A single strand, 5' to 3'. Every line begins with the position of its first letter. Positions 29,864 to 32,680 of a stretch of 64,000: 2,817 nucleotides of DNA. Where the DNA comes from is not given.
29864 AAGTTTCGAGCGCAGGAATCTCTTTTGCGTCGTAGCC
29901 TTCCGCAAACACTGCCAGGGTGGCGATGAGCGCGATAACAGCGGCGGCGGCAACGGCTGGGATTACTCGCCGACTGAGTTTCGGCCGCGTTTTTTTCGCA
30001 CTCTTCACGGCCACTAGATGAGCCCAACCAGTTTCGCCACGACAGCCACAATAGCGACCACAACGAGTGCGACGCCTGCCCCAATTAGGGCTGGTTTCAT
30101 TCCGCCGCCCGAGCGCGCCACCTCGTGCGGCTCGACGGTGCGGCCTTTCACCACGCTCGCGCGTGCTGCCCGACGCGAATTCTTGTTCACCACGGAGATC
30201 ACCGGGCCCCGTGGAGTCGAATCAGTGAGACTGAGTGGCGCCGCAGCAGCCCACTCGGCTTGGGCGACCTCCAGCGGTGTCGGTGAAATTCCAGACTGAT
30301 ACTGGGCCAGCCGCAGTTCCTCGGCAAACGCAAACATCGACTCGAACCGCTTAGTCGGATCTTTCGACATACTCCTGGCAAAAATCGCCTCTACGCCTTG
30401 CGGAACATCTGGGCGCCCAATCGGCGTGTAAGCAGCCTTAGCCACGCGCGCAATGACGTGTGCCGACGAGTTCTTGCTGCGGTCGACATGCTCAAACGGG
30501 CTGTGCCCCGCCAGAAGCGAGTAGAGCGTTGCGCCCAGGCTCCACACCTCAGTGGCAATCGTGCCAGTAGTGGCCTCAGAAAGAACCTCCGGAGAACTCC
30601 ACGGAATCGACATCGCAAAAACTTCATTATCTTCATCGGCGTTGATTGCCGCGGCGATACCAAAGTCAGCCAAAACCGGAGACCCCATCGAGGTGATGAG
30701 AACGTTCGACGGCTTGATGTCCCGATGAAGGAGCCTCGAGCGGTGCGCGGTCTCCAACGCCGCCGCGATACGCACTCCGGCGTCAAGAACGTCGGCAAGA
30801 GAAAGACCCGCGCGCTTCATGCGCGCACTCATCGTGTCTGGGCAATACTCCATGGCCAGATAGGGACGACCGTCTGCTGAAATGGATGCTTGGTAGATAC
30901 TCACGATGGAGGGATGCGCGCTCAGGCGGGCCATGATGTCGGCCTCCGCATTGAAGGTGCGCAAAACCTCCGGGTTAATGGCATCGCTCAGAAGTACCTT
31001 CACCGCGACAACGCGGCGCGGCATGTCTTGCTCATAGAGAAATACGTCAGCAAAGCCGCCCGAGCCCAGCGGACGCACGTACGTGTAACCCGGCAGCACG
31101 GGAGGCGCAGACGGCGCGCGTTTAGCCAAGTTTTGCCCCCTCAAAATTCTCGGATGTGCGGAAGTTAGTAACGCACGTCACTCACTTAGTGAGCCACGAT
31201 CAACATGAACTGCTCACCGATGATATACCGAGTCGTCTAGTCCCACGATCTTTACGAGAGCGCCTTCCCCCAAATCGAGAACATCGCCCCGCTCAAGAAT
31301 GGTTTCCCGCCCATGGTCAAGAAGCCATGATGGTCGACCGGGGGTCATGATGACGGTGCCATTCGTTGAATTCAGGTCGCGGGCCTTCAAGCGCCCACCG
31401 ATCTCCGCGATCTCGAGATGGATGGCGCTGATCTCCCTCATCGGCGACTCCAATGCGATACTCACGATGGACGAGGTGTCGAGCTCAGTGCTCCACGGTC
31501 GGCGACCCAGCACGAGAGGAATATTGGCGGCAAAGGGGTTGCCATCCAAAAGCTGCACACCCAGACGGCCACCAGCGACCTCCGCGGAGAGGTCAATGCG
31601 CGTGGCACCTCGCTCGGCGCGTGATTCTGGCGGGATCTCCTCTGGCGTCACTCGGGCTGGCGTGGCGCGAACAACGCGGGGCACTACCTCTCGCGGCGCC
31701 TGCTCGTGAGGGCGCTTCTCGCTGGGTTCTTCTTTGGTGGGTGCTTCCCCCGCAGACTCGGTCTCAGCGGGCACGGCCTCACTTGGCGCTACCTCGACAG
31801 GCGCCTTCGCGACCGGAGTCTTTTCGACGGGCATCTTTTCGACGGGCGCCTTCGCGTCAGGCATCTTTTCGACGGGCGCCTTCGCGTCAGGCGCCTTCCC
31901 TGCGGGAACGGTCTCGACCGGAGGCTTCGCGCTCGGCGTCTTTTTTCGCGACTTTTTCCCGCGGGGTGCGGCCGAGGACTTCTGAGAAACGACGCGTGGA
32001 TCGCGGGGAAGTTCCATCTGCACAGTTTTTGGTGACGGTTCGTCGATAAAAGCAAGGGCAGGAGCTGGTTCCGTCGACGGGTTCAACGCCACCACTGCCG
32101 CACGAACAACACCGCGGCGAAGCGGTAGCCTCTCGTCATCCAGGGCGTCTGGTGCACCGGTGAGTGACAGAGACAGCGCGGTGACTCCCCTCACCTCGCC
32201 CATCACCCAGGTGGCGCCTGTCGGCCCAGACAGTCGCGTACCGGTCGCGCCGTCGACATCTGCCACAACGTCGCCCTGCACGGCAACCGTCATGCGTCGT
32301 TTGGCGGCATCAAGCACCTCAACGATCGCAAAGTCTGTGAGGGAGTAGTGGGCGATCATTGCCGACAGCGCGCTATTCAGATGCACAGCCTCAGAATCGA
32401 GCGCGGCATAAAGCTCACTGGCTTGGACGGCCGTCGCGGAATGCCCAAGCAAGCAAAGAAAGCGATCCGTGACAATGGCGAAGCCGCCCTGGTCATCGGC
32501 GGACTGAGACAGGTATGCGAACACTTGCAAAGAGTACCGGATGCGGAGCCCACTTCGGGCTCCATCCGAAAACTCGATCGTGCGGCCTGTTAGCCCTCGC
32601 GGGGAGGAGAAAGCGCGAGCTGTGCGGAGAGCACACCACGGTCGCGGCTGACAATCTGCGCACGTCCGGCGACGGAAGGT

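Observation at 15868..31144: Kinase / giant surface protein / MoxR-DUF58-pseudoTGase / FHA / PP2C / (TVVV)x8: a tightly coupled, functionally undescribed envelope module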

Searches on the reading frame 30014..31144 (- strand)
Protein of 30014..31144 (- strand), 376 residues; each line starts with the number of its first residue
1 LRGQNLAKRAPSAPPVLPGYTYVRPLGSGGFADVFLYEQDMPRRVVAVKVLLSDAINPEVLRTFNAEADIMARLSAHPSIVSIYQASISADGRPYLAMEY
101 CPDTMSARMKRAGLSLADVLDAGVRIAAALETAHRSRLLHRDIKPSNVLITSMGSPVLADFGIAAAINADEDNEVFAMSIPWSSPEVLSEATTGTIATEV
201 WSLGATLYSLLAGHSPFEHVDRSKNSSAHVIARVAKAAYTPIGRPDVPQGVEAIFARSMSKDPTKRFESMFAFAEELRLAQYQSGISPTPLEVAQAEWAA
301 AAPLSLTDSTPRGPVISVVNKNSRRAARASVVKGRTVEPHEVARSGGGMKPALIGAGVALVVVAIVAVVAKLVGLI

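Call 4: search_protein_families(library=pfam, proteins=[window:30014-31144:-], max_evalue=0.01)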
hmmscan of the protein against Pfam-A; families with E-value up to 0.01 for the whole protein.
window:30014-31144:- (376 aa): 5 families
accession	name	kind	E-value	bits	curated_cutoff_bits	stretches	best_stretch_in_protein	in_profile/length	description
PF00069.31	Pkinase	-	2.9e-42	145.3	31.7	1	20-268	1-253/263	Protein kinase domain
PF07714.23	PK_Tyr_Ser-Thr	-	6.8e-30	104.7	23.1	1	23-267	4-249/258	Protein tyrosine and serine/threonine kinase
PF03109.22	ABC1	-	1.2e-05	25.1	22.9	1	94-175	143-225/244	ABC1 atypical kinase-like domain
PF01636.29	APH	-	2e-05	24.9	23.2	0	127-165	159-198/239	Phosphotransferase enzyme family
PF14531.12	Kinase-like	-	0.00023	21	25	1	124-227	155-261/289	Kinase-like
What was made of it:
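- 30014..31144 (-): Tail-anchored Hanks Ser/Thr kinase (EsrE/Pkb2-like), 376 aa, with no extracellular domain. Pkinase 2.9e-42 (call 4).
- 23877..30014 (-): Giant surface protein (EsrA/FN3-like), 2045 aa: Sec-type N-terminus, beta-propeller at aa ~46-415 (nt 28770-29879), Ig/cadherin-like repeats, Pro-rich C-terminal tail, no LPXTG motif. Big_9 and cadherin-like Pfam hits (call 4).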

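Call 69: search_protein_families(library=ncbifam, proteins=[window:30014-31144:-], max_evalue=0.01)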
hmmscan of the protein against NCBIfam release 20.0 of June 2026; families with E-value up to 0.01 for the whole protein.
window:30014-31144:- (376 aa): 15 families
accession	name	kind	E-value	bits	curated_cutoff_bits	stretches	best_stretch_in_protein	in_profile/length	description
NF033483.0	PknB_PASTA_kin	equivalog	1.8e-49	169.2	450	1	21-370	10-353/563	Stk1 family PASTA domain-containing Ser/Thr kinase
NF047741.1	antiphage_MADS6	equivalog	3.7e-37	128.1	460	2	116-284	298-464/612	methylation-associated defense system protein kinase MAD6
NF052427.1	StpK7MSMEG_1200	equivalog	8.7e-24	83.9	900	1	20-281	9-269/601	serine/threonine protein kinase StpK7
NF038150.1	lanthi_synth_IV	equivalog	1.9e-22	79.4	650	1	63-353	238-520/851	class IV lanthionine synthetase LanL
NF009651.0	PRK13184.1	equivalog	3.2e-22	78.3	839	1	20-278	4-288/932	serine/threonine-protein kinase PknD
NF033442.0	BREX_PglW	equivalog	1.7e-19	69.1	990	1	19-269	513-758/1391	BREX system serine/threonine kinase PglW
NF053615.1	SerThrKinAfsKStmc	equivalog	1.3e-14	53.8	1300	1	25-218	20-214/809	protein serine/threonine kinase AfsK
TIGR03903.1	TOMM_kin_cyc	equivalog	4.1e-11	41.5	705.75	1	45-172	5-137/1267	TOMM system kinase/cyclase fusion protein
NF038151.1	lanthi_synth_III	equivalog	5.9e-07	28.3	575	1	119-229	338-441/833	class III lanthionine synthetase LanKC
NF043056.1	T4SS_LegK1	equivalog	1.3e-06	27.3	550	1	135-208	207-281/516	Dot/Icm T4SS effector kinase LegK1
TIGR03724.2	arch_bud32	equivalog_domain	0.00028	20.4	125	1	121-173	89-140/193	KEOPS complex kinase/ATPase Bud32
NF058632.1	SerThrKinPrkT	equivalog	0.0004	19.5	280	1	20-153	23-153/322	serine/threonine protein kinase PrkT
TIGR01982.1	UbiB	equivalog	0.0011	17.7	487.55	1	107-173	248-312/436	2-polyprenylphenol 6-hydroxylase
NF011463.0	PRK14879.1-4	equivalog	0.0013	18.2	188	1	96-175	95-171/237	Kae1-associated kinase Bud32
NF007174.0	PRK09605.1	equivalog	0.007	14.9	447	1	121-175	431-484/535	bifunctional N(6)-L-threonylcarbamoyladenine synthase/serine/threonine protein kinase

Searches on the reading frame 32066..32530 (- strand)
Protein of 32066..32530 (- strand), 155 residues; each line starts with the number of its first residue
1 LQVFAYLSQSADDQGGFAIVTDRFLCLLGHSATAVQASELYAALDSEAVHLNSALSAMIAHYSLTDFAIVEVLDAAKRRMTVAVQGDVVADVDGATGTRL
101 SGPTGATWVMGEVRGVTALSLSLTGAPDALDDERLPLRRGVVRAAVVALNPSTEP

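Call 74: predict_structure(protein=window:32066-32530:-)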
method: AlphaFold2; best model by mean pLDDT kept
length: 155 residues; sequences in the alignment: 1
mean_pLDDT: 37.8   pTM: 0.31
mean pLDDT of the five models: 37.8, 36.7, 32.9, 32.7, 32.2
residues with pLDDT >= 90: 0; 70-90: 0; 50-70: 13; < 50: 142
segments of 3 or more residues with pLDDT < 50: 1-18, 20-25, 29-41, 45-54, 61-155
pLDDT, mean of each block of 10 residues (from residue 1): 36 44 47 43 47 50 46 34 34 33 31 33 31 31 31 29
secondary structure, 60 per line:
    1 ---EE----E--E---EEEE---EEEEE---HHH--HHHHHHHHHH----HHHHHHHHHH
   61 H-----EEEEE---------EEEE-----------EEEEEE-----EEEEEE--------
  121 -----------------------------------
elements in order: E17-20 E24-28 H37-46 H51-61 E67-71 E81-84 E96-101 E107-112
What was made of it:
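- Tried and rejected: A single-sequence AF2 model had pLDDT 37.8 and was unusable (call 74).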
